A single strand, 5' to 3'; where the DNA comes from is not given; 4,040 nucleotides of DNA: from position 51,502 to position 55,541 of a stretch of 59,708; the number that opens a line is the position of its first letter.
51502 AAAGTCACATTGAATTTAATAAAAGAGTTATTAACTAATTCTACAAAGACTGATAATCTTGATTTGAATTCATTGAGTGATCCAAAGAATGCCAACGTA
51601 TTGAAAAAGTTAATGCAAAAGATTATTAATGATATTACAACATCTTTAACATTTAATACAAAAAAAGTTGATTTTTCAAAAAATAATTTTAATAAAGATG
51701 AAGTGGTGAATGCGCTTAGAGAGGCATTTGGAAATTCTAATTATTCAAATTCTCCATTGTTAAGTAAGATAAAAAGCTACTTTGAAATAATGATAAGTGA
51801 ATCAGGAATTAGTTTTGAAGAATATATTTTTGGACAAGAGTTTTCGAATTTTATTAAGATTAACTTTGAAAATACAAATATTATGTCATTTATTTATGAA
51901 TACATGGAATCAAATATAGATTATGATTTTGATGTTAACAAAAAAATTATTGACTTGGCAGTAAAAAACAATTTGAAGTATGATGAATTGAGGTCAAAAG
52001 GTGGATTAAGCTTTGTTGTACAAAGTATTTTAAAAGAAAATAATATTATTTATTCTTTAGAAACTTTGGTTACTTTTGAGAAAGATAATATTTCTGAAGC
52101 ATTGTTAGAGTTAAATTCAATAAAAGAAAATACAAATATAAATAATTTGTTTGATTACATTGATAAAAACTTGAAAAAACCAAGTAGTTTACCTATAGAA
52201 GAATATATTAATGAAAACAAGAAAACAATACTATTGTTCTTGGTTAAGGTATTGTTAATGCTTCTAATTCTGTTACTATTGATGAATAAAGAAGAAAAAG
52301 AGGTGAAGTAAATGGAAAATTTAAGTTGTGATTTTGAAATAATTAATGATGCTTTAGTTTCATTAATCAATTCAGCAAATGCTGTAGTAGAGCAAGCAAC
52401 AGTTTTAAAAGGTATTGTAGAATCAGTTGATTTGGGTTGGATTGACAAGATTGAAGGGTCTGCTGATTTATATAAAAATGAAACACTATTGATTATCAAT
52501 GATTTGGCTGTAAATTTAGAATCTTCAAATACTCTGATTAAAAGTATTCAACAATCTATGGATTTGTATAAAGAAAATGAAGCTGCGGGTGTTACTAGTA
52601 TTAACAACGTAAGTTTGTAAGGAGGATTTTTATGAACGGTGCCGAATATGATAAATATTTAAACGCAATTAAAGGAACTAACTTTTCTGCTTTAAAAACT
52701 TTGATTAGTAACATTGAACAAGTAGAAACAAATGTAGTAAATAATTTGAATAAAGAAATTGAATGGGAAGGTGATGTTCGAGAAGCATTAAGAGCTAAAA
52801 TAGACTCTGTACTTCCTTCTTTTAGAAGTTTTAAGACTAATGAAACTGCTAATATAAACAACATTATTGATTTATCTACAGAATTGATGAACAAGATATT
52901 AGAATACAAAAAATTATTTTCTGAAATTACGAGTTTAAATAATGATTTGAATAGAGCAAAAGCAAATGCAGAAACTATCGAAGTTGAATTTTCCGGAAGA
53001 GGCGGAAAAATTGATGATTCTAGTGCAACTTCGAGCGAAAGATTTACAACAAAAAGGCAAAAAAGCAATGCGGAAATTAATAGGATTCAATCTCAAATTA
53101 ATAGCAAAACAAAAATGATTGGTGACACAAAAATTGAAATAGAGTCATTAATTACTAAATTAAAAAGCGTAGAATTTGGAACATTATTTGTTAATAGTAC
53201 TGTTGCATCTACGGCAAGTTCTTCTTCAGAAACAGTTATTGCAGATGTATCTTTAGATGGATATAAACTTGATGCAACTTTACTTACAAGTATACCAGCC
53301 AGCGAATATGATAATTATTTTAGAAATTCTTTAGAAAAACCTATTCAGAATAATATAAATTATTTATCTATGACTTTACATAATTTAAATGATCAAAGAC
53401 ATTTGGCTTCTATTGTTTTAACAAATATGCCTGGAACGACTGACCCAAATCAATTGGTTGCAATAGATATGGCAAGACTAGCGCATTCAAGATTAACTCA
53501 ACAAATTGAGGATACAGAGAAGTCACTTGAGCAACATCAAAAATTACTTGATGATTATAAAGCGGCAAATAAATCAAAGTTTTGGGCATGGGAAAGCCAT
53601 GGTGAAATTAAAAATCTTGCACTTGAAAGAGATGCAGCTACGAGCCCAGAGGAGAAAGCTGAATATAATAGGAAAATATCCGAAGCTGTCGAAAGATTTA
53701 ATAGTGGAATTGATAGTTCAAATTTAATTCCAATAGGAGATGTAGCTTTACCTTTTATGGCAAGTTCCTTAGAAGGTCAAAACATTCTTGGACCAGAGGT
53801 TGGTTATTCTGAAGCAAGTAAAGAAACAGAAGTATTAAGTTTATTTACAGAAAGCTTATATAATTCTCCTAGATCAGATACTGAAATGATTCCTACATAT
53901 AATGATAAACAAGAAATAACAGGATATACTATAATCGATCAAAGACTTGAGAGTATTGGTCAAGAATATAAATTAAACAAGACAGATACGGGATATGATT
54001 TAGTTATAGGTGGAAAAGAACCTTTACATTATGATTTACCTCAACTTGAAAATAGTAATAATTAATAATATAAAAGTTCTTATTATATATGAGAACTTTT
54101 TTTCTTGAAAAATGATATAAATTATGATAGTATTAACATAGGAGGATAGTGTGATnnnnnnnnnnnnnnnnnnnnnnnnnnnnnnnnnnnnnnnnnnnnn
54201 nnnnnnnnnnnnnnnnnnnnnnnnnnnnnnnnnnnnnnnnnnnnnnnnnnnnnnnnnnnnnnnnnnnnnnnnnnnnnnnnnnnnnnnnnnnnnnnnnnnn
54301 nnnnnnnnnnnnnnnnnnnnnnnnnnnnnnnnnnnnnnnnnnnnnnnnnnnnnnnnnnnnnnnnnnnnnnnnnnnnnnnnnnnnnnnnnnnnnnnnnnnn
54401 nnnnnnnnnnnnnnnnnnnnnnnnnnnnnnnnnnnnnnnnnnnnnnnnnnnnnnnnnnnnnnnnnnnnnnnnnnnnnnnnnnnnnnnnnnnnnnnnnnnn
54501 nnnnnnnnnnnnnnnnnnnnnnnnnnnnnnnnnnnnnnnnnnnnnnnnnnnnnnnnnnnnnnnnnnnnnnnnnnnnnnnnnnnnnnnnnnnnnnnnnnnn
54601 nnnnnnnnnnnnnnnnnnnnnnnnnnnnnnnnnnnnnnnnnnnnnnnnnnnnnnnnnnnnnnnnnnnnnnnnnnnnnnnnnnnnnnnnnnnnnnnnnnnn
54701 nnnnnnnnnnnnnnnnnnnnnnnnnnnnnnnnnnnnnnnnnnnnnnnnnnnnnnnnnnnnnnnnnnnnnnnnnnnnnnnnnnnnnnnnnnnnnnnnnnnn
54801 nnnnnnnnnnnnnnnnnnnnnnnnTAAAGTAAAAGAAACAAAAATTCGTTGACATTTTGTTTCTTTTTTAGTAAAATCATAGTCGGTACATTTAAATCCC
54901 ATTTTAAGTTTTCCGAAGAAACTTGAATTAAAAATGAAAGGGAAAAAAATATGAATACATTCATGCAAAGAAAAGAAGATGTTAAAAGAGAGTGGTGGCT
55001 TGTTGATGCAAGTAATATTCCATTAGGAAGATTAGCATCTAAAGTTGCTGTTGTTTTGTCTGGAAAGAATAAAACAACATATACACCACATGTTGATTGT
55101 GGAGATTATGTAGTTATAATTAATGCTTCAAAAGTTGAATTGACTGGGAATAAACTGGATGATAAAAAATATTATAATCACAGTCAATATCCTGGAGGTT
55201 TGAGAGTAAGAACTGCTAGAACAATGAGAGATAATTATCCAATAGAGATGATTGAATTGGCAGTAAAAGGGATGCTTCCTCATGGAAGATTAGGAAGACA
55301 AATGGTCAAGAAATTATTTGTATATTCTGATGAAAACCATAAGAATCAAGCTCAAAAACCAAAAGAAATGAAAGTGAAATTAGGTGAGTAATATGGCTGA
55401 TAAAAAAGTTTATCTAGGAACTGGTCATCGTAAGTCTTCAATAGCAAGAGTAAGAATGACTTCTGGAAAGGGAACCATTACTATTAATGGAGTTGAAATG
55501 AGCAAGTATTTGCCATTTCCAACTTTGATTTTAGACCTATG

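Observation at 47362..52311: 1649-aa helical-repeat protein built as two [repeat array - TM - charged tail] units behind a WXG-like head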

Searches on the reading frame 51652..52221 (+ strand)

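Call 61: search_protein_families(library=pfam, proteins=[window:51652-52221:+], max_evalue=1)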
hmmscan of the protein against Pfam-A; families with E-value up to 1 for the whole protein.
window:51652-52221:+ (190 aa): 1 family
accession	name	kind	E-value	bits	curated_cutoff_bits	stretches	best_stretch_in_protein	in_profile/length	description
PF08587.17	UBA_2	-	0.0098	16.3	23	0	13-28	15-30/45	Ubiquitin associated domain (UBA)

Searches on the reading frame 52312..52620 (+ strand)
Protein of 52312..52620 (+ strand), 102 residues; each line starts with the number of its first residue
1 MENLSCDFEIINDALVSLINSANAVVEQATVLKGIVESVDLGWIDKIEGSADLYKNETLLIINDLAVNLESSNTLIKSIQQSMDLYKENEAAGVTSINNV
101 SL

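Call 5: search_protein_families(library=pfam, proteins=[window:52312-52620:+], max_evalue=0.01)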
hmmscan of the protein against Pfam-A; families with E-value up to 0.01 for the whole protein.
window:52312-52620:+ (102 aa): 0 families

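Call 13: search_protein_families(library=ncbifam, proteins=[window:52312-52620:+], max_evalue=0.1)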
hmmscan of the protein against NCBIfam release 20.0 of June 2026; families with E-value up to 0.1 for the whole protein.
window:52312-52620:+ (102 aa): 0 families

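Call 61: search_protein_families(library=pfam, proteins=[window:52312-52620:+], max_evalue=1)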
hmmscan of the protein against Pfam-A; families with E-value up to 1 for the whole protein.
window:52312-52620:+ (102 aa): 1 family
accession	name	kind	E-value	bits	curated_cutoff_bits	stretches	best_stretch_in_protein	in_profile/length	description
PF20489.3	Birna_RdRp_C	-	0.064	14.2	28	1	17-61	45-87/106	Birnavirus RNA dependent RNA polymerase (VP1), C-terminal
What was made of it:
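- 52312..52620 (+): g102b, a 102-aa helical protein translationally coupled to the big gene. It has no family hit (calls 5, 61).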

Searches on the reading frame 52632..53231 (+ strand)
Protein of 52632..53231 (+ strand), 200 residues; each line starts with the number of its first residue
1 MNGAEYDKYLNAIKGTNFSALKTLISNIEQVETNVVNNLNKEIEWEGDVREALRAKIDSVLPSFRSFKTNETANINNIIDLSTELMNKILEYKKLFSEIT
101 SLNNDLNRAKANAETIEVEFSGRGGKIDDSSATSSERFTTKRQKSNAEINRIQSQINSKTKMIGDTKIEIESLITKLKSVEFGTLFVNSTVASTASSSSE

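Call 61: search_protein_families(library=pfam, proteins=[window:52632-53231:+], max_evalue=1)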
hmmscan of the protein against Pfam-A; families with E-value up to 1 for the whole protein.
window:52632-53231:+ (200 aa): 15 families
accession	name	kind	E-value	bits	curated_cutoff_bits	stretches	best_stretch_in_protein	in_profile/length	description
PF19220.6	Rod_CreS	-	0.017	14.6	100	1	77-179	7-108/359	Crescentin, rod domain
PF07889.17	DUF1664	-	0.021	15.3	34.6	0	49-109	42-120/124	Protein of unknown function (DUF1664)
PF08391.16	Ly49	-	0.029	15.3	31.5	0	70-120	47-98/119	Ly49-like protein, N-terminal region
PF03887.19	YfbU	-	0.049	14.1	25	1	78-163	51-136/166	YfbU domain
PF04513.17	Baculo_PEP_C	-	0.05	14.1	38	0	78-186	15-124/140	Baculovirus polyhedron envelope protein, PEP, C terminus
PF23735.1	KIF9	-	0.066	13.8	31.9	1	64-173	7-112/140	Kinesin-like protein KIF9 domain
PF21773.2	ODAD1_CC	-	0.093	12.2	27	1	95-178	189-275/287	ODAD1 central coiled coil region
PF21097.3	SR_plectin_7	-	0.1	13.5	27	0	82-116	39-73/116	Spectrin repeat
PF25541.1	TBCA_PH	-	0.1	12.7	27.8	1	77-112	79-114/139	PH domain-containing proteins, TBCA domain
PF09969.14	DUF2203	-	0.16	13.1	24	1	93-173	9-79/122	Uncharacterized conserved protein (DUF2203)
PF10186.14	ATG14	-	0.24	10.9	33.2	1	98-178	20-107/347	Vacuolar sorting 38 and autophagy-related subunit 14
PF25762.1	HAUS1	-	0.45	10.7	40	0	51-178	61-190/236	HAUS augmin-like complex subunit 1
PF25481.1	Nucleoprot-TPR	-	0.63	10.6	27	0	72-107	43-78/80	Nucleoprotein TPR-like domain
PF16043.11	DUF4795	-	0.66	9.8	34.8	1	77-181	25-130/208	Domain of unknown function (DUF4795)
PF00038.26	Filament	-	0.7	9.9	40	0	130-180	186-236/313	Intermediate filament protein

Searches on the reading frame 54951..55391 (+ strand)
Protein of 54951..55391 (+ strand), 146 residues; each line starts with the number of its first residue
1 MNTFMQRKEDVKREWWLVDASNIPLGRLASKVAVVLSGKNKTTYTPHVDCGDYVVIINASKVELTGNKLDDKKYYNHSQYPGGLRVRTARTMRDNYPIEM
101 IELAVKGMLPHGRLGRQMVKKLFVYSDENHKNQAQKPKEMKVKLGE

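Call 5: search_protein_families(library=pfam, proteins=[window:54951-55391:+], max_evalue=0.01)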
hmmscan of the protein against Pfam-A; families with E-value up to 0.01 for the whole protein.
window:54951-55391:+ (146 aa): 1 family
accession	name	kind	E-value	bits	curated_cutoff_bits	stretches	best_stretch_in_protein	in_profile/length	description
PF00572.24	Ribosomal_L13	-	1.3e-45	154.7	23.8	1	13-131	1-119/119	Ribosomal protein L13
